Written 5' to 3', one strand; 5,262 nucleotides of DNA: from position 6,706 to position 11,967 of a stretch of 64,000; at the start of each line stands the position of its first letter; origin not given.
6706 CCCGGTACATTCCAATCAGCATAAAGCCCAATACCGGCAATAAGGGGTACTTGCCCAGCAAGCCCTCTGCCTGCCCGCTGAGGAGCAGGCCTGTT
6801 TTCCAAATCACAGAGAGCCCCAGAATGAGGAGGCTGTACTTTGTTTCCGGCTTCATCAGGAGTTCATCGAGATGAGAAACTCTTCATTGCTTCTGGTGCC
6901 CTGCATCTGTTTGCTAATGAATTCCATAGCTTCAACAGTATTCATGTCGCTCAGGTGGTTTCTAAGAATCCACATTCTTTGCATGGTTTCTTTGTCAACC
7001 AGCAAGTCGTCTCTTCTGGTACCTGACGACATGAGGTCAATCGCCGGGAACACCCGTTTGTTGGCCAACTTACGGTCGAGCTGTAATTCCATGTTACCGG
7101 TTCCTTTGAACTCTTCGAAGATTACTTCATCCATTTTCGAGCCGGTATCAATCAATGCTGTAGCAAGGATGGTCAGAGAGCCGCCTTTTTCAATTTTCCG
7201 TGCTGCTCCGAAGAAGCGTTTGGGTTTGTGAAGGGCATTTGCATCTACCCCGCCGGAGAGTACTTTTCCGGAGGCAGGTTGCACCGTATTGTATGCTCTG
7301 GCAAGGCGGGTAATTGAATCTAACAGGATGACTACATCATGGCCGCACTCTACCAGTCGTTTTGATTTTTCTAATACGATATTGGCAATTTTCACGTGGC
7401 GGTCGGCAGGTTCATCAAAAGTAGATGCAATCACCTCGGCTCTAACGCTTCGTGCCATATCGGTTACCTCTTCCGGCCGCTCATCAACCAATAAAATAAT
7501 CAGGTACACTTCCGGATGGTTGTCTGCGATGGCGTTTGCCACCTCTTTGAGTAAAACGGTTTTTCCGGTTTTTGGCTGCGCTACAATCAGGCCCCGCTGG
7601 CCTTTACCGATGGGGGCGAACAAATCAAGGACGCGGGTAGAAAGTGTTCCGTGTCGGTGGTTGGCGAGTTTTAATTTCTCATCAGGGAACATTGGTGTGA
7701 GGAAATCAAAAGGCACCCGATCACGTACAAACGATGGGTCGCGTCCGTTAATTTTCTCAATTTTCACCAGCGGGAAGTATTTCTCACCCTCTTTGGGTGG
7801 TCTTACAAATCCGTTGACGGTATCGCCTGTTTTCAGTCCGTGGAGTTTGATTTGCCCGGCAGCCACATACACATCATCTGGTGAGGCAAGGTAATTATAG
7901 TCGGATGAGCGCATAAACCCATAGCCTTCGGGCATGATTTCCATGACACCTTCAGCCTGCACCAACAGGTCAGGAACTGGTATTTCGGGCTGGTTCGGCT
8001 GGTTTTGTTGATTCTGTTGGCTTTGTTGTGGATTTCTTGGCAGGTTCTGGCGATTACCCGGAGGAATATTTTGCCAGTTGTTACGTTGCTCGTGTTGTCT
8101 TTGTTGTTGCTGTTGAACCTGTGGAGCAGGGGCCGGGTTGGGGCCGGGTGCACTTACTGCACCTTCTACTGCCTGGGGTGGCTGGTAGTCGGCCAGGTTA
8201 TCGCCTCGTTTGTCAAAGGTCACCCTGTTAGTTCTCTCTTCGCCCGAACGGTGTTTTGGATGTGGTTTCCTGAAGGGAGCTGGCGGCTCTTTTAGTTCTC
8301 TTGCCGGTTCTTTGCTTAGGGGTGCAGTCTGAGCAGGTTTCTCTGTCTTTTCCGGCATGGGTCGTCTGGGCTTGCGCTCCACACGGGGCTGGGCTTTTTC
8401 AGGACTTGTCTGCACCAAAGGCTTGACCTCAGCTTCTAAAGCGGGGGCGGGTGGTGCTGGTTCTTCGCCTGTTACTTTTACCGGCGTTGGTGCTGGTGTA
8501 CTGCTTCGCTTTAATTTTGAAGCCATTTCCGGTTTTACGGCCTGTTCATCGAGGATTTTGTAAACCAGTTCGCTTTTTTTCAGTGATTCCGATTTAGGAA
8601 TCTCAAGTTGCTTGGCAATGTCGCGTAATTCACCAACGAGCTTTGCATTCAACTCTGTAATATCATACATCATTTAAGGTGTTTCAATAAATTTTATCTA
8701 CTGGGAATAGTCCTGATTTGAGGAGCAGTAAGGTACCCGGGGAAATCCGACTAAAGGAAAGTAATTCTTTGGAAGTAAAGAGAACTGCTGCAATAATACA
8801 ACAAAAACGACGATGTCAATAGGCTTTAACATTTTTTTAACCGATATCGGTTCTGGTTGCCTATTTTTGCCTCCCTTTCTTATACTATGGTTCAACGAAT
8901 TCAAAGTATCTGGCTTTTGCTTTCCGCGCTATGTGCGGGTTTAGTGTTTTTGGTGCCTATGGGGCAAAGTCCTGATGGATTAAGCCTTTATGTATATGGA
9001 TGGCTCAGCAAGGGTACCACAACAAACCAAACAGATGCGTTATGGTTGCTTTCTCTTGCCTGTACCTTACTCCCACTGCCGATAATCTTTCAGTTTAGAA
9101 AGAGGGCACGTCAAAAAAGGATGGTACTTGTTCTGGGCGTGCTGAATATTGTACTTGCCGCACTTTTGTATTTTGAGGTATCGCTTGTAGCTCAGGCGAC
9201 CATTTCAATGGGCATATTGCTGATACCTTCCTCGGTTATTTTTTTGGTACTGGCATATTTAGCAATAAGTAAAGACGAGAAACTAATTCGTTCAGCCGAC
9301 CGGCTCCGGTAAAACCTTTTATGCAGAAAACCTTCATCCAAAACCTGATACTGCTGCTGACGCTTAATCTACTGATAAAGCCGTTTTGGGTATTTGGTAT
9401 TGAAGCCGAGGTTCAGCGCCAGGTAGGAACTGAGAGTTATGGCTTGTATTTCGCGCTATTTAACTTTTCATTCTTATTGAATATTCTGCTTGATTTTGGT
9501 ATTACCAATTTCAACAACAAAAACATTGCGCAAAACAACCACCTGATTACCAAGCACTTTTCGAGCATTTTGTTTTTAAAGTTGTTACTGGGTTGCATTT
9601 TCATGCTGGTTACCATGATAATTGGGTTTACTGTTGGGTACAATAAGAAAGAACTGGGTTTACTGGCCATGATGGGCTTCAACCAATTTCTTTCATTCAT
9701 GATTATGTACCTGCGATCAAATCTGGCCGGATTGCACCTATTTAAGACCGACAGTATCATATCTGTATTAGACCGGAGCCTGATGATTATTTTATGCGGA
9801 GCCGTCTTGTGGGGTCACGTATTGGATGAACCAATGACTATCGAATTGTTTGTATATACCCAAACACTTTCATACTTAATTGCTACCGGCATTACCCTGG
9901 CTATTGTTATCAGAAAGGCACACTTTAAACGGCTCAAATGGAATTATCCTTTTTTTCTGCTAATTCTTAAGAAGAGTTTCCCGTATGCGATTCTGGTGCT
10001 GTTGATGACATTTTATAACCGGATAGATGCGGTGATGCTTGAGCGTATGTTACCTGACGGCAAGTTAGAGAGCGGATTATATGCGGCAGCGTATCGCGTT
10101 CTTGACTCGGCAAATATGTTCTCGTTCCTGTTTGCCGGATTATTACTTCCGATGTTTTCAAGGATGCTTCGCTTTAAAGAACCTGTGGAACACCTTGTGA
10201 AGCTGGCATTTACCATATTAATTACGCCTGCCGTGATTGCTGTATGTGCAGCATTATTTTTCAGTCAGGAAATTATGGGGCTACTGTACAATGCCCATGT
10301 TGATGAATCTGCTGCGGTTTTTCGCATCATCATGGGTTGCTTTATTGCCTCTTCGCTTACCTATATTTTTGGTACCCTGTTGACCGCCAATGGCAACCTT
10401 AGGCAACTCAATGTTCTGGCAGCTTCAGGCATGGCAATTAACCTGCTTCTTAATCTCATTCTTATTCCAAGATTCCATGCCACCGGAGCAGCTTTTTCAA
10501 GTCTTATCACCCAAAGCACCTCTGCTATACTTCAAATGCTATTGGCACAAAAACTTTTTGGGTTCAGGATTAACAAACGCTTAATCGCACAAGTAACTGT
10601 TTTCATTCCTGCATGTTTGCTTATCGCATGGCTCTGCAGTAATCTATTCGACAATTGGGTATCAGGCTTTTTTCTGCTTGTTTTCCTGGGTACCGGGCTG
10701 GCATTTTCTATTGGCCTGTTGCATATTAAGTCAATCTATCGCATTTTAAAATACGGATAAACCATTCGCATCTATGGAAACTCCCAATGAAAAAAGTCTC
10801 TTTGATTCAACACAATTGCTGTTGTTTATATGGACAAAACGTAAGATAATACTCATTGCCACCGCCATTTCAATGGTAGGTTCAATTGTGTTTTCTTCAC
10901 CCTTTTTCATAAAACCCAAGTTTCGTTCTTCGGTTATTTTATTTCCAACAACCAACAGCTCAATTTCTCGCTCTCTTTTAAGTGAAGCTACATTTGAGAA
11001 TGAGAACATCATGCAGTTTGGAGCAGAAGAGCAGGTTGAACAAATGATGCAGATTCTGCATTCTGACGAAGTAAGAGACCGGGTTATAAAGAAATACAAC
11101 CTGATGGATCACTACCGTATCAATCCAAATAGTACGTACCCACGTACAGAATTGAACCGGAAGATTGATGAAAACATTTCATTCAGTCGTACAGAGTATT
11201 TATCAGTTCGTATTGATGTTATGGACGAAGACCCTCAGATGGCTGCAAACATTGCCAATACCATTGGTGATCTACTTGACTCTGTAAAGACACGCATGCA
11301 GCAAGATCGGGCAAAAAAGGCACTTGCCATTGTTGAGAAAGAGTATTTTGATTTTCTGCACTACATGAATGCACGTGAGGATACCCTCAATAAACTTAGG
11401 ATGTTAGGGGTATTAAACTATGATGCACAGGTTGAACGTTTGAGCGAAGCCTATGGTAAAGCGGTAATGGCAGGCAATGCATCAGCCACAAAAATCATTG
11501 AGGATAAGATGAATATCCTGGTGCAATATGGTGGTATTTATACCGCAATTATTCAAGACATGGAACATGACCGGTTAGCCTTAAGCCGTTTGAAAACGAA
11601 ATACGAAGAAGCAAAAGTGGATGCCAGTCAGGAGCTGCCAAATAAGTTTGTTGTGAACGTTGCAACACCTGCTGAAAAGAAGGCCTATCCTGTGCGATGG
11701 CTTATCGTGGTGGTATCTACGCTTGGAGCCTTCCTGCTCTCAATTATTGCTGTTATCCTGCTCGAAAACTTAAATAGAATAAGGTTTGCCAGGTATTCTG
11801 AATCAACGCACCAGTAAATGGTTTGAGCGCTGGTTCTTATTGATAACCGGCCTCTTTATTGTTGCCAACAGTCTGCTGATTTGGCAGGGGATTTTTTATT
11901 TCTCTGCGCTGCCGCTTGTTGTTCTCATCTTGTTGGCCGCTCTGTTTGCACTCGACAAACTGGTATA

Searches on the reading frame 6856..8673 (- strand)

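Call 9: search_protein_families(library=pfam, proteins=[window:6856-8673:-], max_evalue=0.01)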
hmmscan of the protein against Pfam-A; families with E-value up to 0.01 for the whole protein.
window:6856-8673:- (605 aa): 6 families
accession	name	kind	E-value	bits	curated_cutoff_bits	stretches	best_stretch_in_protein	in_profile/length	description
PF07497.18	Rho_RNA_bind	-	1.2e-30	105.5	27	1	241-313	2-72/73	Rho termination factor, RNA-binding domain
PF00006.31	ATP-synt_ab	-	2.1e-27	96.6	29.5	1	346-550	2-211/213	ATP synthase alpha/beta family, nucleotide-binding domain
PF07498.18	Rho_N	-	7.8e-10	39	24.9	1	7-47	1-41/43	Rho termination factor, N-terminal domain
PF05729.18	NACHT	-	0.0036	17.6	26.7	1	370-463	12-99/167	NACHT domain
PF13481.12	AAA_25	-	0.0044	17.1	27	1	355-444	30-121/195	AAA domain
PF13401.12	AAA_22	-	0.01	16.6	27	0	361-420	8-64/130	AAA domain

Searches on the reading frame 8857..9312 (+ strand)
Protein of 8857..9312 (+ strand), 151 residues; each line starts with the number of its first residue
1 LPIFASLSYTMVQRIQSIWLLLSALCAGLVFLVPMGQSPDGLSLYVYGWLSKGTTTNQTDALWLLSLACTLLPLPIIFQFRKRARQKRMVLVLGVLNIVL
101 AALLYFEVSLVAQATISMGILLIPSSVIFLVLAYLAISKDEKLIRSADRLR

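Call 9: search_protein_families(library=pfam, proteins=[window:8857-9312:+], max_evalue=0.01)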
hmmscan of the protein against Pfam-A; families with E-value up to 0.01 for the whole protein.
window:8857-9312:+ (151 aa): 1 family
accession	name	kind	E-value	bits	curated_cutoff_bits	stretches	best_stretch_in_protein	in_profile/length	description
PF14126.11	DUF4293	-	5.4e-28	98.6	27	1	12-150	1-153/153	Domain of unknown function (DUF4293)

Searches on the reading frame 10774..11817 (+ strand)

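Call 9: search_protein_families(library=pfam, proteins=[window:10774-11817:+], max_evalue=0.01)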
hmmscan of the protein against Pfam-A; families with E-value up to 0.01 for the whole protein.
window:10774-11817:+ (347 aa): 2 families
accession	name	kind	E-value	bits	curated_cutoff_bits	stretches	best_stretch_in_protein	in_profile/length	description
PF02706.20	Wzz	-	1.9e-08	34.9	25.5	1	13-107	6-90/91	Chain length determinant protein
PF13807.11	GNVR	-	0.009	16.4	27.7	0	270-329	20-79/82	G-rich domain on putative tyrosine kinase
